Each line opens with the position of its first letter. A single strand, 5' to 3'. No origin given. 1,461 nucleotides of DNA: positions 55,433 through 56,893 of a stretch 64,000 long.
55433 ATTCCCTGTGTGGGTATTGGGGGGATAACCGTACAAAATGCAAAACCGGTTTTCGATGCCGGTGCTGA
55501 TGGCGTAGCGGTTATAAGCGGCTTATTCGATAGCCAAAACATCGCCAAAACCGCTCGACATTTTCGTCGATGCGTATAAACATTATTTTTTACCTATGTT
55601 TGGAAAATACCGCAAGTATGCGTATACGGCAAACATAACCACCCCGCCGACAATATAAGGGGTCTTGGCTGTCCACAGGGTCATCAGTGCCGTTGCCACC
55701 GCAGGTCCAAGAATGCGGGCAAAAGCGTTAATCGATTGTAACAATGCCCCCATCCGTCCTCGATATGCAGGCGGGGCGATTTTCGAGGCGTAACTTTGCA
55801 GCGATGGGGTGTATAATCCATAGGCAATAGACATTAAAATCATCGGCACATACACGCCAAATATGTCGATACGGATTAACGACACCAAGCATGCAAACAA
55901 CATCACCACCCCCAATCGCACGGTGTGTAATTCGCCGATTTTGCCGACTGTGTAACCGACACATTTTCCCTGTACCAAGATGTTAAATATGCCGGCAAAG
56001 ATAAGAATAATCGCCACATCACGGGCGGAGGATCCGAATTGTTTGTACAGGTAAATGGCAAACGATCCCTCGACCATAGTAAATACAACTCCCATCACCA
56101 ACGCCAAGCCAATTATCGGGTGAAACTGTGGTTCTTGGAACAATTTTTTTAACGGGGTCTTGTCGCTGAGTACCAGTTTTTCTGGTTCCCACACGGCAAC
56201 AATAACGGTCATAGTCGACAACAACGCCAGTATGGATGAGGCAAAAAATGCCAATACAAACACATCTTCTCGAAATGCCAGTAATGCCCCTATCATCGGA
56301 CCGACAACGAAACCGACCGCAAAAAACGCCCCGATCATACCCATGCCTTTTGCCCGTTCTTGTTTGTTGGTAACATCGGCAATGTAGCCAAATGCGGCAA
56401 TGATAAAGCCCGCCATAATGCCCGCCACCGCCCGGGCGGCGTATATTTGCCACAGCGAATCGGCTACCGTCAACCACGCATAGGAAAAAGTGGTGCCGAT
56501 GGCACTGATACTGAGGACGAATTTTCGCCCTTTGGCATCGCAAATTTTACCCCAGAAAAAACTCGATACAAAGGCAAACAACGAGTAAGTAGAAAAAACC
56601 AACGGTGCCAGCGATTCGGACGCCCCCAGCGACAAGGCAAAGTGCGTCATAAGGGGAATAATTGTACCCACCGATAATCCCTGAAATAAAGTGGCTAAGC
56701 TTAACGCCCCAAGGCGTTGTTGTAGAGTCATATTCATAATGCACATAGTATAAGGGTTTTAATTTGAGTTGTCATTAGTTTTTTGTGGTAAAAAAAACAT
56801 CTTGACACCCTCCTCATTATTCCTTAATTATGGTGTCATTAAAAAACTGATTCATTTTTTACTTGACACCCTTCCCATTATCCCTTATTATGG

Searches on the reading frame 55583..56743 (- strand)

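Call 26: search_protein_families(library=pfam, proteins=[window:55583-56743:-], max_evalue=0.01)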
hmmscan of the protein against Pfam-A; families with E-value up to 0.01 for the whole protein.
window:55583-56743:- (386 aa): 4 families
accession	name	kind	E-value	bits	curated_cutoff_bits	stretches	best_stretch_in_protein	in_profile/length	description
PF07690.21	MFS_1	-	3e-53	181.4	33.4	2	14-347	1-347/347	Major Facilitator Superfamily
PF12832.13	MFS_1_like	-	6.3e-10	39.1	25.2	1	23-350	13-358/373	MFS_1 like family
PF00083.30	Sugar_tr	-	1.8e-09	37.4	22.3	1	42-180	44-188/452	Sugar (and other) transporter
PF11694.13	DUF3290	-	0.0028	18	31.3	0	208-258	15-64/144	Protein of unknown function (DUF3290)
